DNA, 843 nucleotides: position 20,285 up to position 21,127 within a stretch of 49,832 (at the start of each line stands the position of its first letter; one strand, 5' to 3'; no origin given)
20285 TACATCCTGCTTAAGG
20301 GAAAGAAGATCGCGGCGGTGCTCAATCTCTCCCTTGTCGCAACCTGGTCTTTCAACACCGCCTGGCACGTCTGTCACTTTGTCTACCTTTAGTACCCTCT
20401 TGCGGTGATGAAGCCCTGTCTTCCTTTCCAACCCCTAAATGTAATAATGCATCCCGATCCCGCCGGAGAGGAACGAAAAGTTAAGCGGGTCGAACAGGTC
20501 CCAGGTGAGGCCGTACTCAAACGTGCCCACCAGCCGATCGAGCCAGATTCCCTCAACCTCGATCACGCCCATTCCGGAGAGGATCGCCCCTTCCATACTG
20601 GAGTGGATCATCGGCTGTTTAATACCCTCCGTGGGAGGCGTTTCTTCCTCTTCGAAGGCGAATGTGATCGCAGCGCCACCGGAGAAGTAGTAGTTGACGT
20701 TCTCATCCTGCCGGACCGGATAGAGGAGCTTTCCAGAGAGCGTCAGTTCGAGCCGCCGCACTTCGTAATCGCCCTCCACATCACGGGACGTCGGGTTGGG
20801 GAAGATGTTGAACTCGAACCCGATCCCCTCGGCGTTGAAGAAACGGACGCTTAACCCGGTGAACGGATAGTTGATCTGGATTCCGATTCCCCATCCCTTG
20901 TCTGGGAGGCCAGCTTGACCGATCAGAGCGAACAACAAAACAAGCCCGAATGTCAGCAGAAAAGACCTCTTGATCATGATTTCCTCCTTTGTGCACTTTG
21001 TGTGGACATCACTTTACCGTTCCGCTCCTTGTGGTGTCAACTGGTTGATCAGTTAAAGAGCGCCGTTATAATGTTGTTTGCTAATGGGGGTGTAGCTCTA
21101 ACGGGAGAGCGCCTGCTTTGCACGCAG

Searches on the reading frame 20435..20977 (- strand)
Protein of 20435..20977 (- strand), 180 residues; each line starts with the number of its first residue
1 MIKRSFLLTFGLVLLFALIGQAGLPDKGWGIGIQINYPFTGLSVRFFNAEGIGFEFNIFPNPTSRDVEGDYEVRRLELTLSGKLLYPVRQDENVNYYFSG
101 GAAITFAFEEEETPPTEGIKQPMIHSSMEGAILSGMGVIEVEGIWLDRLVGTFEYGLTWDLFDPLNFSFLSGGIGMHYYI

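Call 24: search_protein_families(library=padloc, proteins=[window:20435-20974:-], max_evalue=0.01)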
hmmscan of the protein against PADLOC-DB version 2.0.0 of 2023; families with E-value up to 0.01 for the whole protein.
window:20435-20974:- (179 aa): 0 families

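Call 58: find_encoding_contigs(protein=window:20435-20977:-, flank=8000, max_places=8)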
Protein window:20435-20977:- (180 aa): 4 contigs read that carry it; 4 places shown.
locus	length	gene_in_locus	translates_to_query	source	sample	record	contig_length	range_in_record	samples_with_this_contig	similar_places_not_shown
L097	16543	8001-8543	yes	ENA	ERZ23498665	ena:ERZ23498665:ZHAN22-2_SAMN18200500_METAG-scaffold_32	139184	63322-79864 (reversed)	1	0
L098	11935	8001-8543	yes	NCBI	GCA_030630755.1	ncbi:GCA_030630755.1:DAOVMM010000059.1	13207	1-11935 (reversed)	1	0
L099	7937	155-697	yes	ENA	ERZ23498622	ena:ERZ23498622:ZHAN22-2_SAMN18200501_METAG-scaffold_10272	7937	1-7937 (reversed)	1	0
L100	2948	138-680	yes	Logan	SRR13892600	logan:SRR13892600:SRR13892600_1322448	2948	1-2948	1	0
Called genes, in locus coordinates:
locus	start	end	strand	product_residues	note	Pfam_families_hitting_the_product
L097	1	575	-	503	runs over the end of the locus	PF02874:ATP-synt_ab_N, PF00006:ATP-synt_ab, PF00306:ATP-synt_ab_C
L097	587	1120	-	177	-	PF00213:OSCP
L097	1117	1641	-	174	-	PF00430:ATP-synt_B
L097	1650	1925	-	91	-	PF00137:ATP-synt_C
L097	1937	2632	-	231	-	PF00119:ATP-synt_A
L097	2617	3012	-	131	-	-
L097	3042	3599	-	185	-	PF01765:RRF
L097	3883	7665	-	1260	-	-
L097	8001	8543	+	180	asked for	-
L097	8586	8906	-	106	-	-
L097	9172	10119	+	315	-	PF00892:EamA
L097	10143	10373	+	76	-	-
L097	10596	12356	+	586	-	PF27096:UvrC_M, PF02151:UVR (weak), PF22920:UvrC_RNaseH, PF08459:UvrC_RNaseH_dom, PF14520:HHH_5, PF12826:HHH_2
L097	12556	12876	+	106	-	PF05016:ParE_toxin (faint)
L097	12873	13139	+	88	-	PF02604:PhdYeFM_antitox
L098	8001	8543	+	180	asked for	-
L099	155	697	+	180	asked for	-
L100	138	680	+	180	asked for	-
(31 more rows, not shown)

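Call 77: search_protein_families(library=pfam, proteins=[window:20435-20974:-], max_evalue=0.001)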
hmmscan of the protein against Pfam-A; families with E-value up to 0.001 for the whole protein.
window:20435-20974:- (179 aa): 0 families
